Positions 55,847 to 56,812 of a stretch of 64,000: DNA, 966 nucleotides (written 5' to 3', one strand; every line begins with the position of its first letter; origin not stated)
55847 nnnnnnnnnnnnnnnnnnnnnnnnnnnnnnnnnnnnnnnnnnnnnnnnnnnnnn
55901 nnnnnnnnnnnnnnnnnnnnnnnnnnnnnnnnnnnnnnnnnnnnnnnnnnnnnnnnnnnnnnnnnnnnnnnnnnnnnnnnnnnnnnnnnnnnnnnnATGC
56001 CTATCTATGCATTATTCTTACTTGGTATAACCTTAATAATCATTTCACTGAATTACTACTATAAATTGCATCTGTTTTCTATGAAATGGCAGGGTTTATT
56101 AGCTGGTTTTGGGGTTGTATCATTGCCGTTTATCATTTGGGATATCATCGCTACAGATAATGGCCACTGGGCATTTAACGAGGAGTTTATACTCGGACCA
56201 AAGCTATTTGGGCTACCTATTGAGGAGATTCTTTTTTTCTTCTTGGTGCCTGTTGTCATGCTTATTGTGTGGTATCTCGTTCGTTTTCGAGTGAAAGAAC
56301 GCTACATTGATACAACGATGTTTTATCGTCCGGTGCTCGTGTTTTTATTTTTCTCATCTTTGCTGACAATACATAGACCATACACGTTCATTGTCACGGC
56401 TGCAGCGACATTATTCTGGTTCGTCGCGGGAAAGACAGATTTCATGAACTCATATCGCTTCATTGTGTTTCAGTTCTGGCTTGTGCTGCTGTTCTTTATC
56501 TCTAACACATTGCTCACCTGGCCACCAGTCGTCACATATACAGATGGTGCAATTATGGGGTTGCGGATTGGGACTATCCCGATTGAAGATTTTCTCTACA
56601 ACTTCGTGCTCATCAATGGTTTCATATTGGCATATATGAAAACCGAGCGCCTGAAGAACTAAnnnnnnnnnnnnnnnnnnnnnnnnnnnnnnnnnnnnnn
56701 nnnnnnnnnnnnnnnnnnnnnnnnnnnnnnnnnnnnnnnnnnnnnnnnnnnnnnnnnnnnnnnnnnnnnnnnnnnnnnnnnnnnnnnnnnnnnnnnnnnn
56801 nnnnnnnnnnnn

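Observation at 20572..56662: Scattered carotenoid pathway genes in a genome that otherwise looks metabolically minimal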

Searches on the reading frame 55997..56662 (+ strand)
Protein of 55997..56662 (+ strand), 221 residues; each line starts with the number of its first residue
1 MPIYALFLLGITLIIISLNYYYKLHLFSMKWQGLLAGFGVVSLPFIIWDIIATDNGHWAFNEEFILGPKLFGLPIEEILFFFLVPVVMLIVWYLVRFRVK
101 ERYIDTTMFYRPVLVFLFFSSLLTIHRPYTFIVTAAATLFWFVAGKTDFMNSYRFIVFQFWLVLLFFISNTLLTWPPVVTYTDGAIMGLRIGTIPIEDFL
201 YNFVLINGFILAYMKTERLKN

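Call 3: search_protein_families(library=pfam, proteins=[window:55997-56662:+])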
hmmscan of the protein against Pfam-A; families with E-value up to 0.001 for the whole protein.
window:55997-56662:+ (221 aa): 1 family
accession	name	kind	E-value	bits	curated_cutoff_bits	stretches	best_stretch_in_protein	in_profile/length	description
PF18916.5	Lycopene_cyc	-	4.9e-21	75.6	27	2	129-212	4-88/92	Lycopene cyclase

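Call 4: search_protein_families(library=ncbifam, proteins=[window:55997-56662:+])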
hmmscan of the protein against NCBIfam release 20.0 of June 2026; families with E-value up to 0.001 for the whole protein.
window:55997-56662:+ (221 aa): 1 family
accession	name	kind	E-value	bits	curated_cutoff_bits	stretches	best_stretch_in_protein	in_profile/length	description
TIGR03462.1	CarR_dom_SF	subfamily_domain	8.5e-26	90.3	39.4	2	3-90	2-87/89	lycopene cyclase domain-containing protein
